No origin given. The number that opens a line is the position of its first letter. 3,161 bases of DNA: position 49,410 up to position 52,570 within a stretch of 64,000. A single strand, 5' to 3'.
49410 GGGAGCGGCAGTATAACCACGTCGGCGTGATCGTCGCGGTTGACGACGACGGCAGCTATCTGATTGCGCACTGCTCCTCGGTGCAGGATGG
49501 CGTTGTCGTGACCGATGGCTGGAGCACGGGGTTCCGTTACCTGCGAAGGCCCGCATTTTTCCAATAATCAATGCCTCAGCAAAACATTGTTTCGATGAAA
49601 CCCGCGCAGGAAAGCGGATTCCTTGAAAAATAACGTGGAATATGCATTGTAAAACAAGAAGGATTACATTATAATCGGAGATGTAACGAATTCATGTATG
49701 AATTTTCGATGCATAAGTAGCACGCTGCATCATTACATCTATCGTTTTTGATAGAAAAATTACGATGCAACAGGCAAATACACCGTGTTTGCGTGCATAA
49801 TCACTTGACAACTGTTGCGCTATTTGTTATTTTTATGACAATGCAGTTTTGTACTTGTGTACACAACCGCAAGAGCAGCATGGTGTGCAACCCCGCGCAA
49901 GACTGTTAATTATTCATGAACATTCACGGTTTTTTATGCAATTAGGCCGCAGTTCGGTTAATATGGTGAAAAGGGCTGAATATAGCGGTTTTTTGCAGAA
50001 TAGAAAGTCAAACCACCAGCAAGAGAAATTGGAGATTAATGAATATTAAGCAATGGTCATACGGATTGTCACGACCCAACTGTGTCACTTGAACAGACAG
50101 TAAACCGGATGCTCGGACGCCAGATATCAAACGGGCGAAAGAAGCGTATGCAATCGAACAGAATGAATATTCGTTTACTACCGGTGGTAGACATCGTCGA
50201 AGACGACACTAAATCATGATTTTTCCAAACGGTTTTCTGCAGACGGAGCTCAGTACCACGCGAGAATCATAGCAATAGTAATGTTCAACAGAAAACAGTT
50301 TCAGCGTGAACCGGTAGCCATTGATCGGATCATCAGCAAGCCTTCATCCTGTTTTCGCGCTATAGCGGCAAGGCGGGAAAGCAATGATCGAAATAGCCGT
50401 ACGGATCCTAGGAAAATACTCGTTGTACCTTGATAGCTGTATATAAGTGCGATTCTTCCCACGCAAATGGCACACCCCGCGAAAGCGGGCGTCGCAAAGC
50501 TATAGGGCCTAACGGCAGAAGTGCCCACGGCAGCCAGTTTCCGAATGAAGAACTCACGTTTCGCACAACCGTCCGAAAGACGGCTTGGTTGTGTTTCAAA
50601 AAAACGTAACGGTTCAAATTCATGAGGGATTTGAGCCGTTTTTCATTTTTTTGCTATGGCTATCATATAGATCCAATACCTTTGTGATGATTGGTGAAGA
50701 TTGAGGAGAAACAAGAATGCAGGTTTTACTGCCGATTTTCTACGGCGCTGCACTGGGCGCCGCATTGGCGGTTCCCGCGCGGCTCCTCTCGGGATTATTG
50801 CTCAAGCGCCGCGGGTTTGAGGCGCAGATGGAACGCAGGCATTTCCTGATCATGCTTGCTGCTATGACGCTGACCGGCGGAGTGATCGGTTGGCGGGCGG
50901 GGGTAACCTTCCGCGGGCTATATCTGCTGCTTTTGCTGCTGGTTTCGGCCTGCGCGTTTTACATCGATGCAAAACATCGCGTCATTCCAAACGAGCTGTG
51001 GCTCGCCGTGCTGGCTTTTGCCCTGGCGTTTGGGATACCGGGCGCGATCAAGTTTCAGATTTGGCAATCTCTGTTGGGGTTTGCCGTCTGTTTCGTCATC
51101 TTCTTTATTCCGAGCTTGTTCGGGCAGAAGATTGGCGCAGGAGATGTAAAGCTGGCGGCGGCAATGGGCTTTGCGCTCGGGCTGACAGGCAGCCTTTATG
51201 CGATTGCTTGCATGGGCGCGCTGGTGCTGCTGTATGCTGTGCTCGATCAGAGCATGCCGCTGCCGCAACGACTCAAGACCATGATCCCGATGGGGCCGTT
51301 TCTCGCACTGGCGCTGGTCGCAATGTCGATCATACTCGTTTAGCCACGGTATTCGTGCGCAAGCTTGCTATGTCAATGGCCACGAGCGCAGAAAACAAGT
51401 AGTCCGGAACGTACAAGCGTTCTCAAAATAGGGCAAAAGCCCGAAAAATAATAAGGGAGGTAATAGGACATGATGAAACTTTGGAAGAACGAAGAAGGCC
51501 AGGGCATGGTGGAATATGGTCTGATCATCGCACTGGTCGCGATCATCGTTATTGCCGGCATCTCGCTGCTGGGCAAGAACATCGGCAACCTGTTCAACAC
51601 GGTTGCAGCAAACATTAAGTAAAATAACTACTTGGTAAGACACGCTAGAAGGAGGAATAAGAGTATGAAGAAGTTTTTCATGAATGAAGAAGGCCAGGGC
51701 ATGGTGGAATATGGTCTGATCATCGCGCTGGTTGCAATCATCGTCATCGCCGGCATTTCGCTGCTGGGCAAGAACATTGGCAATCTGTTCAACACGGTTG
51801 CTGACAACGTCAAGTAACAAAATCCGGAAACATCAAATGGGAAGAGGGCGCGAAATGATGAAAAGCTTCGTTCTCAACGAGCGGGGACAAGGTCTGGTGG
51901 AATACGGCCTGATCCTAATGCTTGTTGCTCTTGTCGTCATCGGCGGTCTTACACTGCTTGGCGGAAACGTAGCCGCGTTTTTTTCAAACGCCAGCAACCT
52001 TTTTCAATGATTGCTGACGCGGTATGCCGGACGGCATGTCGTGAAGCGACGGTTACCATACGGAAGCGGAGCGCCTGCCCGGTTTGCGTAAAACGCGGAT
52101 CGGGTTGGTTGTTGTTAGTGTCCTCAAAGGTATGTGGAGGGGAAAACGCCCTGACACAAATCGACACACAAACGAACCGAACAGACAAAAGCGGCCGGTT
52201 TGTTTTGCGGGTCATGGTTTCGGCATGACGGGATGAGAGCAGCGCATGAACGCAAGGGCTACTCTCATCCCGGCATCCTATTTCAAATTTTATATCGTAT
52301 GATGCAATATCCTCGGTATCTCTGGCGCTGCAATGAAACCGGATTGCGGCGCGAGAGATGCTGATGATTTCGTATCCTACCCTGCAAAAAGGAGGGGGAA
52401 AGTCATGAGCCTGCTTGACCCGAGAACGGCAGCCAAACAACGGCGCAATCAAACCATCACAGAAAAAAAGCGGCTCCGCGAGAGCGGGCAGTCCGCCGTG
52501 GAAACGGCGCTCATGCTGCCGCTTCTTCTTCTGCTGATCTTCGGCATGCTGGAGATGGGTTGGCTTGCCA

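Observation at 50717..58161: Complete secretin-less Tad/Flp (type IVc) pilus gene set in one operon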

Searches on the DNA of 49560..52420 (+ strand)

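Call 18: search_rna_families(source=window, start=49560, end=52420, threshold=evalue, max_evalue=1, show_alignments=2)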
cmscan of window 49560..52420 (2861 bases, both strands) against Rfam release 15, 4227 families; matches with E-value up to 1: 3.
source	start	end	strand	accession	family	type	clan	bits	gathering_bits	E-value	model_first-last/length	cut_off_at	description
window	50459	50545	+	RF01051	c-di-GMP-I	Cis-reg; riboswitch;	CL00126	73.2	35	8.5e-14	1-87/87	no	c-di-GMP-I riboswitch aptamer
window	52227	52272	-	RF03803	MIR1886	Gene; miRNA;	-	29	62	0.0066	1-52/52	no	MIR1886 microRNA precursor family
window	52217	52283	-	RF03778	mir-483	Gene; miRNA;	-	22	60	0.7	1-75/75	no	mir-483 microRNA precursor family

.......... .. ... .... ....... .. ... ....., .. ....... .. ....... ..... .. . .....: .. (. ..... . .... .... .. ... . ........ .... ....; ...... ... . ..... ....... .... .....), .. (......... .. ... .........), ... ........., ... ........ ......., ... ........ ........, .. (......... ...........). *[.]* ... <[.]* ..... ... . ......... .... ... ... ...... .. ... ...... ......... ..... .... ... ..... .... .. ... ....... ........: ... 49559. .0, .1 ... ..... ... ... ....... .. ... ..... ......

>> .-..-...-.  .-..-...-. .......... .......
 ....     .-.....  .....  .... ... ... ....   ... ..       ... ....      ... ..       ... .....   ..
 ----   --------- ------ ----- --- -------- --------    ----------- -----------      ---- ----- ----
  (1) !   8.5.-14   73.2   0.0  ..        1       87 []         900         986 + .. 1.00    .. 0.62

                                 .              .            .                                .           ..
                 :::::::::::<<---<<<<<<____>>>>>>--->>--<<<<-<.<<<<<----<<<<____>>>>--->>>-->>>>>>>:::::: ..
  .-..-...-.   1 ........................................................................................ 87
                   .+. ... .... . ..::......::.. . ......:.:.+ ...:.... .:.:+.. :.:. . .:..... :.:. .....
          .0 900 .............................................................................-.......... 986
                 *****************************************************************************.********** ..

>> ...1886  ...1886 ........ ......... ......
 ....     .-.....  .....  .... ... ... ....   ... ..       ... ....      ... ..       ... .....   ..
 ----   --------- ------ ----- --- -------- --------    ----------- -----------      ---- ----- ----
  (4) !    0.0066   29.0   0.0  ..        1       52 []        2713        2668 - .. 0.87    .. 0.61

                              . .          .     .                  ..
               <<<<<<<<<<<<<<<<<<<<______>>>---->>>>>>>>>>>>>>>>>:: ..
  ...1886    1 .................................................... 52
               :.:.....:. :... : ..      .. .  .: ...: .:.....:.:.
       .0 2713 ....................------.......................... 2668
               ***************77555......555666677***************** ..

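Call 35: build_rna_model(alignment_id=A2)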
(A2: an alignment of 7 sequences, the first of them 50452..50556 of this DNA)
Model R1 built from alignment A2 (7 sequences, 112 columns); structure: RNAalifold consensus.
model positions 105; base pairs 17; branch points 1; effective number of sequences 1.85; information 0.59 bits per position. Calibrated on 0.2 Mb of random sequence (short: E-values are rough).
structure used (alignment columns):
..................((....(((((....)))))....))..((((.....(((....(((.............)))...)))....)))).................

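Call 36: search_with_rna_model(model_id=R1, sources=[window, L001, L002, L003, L004, L005, L006, L007, L008, L009, L010, L011, L012, L013, L014, L015, L016, L017, L018, L019, L020, L021, L022, L023, L024, L025, L026, L027, L028, L029, L030, L031, L032, L033, L034, L035, L036, L037, L038, L039, L040, L041, L042, L043, L044, L045, L046, L047, L048, L049, L050, L051, L052, L053, L054, L055, L056, L057, L058, L059, L060, L061, L062, L063, L064, L065, L066, L067, L068, L069, L070, L071, L072, L073, L074, L075, L076, L077, L078, L079, L080], max_evalue=0.01)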
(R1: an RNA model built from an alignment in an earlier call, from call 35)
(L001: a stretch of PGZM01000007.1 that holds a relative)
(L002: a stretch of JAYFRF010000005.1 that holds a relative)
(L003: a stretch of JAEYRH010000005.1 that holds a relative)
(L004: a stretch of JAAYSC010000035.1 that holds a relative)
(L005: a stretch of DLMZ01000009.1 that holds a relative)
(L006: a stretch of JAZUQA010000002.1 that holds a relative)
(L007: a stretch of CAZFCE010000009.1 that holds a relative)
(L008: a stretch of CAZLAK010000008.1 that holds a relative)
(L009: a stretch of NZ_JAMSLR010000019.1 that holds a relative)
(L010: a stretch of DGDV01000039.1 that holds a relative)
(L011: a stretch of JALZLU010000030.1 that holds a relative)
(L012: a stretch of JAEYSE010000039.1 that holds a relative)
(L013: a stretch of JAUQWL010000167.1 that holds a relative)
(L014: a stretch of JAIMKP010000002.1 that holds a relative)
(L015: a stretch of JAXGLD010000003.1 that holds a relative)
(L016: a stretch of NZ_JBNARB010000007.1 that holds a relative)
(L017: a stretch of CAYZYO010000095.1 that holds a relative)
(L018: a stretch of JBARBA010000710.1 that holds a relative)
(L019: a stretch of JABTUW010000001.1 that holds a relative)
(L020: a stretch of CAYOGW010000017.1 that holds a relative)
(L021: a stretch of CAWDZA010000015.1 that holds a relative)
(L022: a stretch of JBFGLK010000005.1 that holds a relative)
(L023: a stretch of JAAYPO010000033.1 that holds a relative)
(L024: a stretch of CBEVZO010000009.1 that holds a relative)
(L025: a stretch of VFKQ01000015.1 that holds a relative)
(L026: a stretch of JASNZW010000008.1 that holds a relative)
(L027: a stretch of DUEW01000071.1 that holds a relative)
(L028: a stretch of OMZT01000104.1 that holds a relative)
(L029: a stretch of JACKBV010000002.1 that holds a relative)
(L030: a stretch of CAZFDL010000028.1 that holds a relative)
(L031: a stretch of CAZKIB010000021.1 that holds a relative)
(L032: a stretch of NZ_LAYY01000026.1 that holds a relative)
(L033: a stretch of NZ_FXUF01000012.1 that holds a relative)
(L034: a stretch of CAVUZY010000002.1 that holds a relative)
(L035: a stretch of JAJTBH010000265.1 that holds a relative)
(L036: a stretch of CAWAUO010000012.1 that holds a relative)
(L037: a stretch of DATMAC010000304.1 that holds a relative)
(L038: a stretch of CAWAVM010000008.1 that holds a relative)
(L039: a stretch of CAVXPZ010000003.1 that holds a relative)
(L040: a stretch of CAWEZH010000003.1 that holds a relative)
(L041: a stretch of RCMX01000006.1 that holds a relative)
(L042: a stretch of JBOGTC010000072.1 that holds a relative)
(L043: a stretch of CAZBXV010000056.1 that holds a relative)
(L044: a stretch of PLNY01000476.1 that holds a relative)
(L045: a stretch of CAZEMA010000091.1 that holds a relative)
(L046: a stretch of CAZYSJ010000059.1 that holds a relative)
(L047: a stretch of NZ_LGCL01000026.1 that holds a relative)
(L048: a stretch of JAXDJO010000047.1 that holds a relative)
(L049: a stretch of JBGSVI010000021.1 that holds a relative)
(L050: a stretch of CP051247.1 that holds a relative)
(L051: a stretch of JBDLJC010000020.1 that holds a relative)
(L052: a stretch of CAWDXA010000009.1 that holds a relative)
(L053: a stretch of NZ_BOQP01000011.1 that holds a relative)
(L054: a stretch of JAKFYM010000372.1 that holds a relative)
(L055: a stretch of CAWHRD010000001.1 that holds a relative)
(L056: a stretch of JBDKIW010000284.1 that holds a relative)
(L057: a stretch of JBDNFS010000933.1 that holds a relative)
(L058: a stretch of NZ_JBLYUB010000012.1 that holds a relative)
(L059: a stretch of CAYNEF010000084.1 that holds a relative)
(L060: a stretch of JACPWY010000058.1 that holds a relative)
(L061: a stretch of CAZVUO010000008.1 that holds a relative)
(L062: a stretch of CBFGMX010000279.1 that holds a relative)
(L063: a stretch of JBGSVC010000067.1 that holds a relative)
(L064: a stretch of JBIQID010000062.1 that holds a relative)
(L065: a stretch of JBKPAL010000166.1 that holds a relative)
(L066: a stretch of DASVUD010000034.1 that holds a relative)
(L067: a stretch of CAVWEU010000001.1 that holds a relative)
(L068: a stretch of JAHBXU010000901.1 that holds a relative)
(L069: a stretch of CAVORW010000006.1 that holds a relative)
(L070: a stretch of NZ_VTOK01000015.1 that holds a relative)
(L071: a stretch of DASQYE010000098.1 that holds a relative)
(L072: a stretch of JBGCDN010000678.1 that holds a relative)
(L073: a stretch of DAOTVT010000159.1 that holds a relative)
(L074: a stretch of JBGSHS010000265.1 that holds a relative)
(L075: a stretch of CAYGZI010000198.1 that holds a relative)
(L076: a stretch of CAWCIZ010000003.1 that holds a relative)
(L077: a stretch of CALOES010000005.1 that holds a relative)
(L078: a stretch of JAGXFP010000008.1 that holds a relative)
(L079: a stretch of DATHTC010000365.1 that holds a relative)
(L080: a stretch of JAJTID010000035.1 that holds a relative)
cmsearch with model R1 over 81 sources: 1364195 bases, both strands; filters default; matches with E-value up to 0.01: 10.
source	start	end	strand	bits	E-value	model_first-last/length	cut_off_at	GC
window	50452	50556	+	110.1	3.6e-31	1-105/105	no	0.57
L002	5511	5615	+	108.4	1.3e-30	1-105/105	no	0.48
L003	4445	4547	+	105.2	1.3e-29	1-105/105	no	0.55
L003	4246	4348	+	104.7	1.8e-29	1-105/105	no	0.54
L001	4483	4588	+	104.6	2e-29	1-105/105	no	0.54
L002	5273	5384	+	91.3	3.1e-25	1-105/105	no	0.51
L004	178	286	+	87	6.9e-24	1-105/105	no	0.5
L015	4827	4930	+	74.8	5e-20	1-105/105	no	0.44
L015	4716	4819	+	69.7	1.9e-18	1-105/105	no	0.52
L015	5367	5470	+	58.1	8.9e-15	1-105/105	no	0.51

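Call 54: search_with_rna_model(model_id=R1, sources=[L081, L082, L083, L084, L085, L086, L087, L088, L089, L090, L091, L092, L093, L094, L095, L096, L097, L098, L099, L100, L101, L102, L103, L104, L105, L106, L107, L108, L109, L110, L111, L112, L113, L114, L115, L116, L117, L118, L119, L120, L121, L122, L123, L124, L125, L126, L127, L128, L129, L130, L131, L132, L133, L134, L135, L136, L137, L138, L139, L140, L141, L142, L143, L144, L145, L146, L147, L148, L149, L150, L151, L152, L153, L154, L155, L156, L157, L158, L159, L160], max_evalue=0.01)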
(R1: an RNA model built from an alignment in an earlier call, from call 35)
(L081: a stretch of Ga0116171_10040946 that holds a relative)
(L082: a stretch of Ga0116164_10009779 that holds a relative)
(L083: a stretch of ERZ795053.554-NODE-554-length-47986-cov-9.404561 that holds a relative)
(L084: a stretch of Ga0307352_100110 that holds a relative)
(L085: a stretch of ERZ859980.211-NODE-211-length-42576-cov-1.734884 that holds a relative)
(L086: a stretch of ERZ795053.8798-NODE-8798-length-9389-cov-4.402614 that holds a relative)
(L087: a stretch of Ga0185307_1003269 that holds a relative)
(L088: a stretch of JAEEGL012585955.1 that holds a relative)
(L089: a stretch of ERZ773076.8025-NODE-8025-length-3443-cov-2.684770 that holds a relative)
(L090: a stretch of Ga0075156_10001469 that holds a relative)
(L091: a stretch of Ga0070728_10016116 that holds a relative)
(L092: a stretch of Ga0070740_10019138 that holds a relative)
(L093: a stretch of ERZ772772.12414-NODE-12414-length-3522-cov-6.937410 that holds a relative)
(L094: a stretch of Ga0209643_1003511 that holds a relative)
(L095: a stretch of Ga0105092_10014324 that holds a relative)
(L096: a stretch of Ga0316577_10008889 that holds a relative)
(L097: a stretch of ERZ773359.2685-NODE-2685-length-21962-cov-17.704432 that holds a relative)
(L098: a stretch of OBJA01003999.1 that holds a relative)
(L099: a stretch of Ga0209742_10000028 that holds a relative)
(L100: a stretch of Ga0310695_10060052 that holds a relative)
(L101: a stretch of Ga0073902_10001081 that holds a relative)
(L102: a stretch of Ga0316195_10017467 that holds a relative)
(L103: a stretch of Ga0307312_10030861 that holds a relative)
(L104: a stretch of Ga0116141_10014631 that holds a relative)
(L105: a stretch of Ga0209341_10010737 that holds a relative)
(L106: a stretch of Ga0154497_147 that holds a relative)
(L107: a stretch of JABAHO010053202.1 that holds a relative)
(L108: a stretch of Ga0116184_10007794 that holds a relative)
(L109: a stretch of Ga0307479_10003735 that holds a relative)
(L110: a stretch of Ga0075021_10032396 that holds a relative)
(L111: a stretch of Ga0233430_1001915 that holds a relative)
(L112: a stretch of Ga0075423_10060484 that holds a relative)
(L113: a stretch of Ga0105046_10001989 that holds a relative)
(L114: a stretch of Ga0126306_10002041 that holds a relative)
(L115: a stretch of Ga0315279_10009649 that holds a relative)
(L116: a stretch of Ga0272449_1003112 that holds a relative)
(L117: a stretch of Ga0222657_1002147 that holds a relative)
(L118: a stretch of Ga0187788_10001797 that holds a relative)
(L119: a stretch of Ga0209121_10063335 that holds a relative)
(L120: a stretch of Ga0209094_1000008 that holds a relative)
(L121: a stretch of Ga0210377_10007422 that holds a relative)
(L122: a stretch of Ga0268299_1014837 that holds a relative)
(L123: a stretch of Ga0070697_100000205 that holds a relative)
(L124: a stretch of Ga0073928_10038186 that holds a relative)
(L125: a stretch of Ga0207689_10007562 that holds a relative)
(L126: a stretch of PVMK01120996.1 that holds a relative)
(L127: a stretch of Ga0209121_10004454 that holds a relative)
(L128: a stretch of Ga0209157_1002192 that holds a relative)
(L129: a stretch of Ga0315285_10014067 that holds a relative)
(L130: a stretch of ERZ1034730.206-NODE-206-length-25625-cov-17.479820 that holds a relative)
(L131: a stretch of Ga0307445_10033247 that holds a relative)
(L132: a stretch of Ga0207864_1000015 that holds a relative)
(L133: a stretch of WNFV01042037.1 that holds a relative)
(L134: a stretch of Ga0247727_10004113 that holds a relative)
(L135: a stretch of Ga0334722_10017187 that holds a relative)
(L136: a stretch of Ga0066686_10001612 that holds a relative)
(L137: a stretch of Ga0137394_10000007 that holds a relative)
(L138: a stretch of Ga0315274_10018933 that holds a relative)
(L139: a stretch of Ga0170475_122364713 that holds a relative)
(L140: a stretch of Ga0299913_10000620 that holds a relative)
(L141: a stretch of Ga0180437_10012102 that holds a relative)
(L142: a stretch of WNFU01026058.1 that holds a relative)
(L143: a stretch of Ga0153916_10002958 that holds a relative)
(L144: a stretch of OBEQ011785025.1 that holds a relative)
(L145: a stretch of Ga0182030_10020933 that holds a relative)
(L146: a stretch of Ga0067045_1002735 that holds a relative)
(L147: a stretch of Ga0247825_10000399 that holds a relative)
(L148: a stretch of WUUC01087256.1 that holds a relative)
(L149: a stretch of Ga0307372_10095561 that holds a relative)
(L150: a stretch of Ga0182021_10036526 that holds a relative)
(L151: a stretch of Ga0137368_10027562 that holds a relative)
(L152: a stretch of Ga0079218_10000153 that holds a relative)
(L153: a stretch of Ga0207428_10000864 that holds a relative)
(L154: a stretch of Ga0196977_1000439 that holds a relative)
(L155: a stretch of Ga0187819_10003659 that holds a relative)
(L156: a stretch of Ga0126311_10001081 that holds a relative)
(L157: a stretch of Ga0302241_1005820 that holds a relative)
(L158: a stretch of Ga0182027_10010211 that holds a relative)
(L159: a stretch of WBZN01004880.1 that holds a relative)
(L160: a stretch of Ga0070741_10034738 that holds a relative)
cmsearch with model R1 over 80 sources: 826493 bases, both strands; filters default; matches with E-value up to 0.01: 2.
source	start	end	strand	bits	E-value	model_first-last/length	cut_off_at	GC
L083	4673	4778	+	92.5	8e-26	1-105/105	no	0.57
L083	3561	3669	+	91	2.3e-25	1-105/105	no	0.5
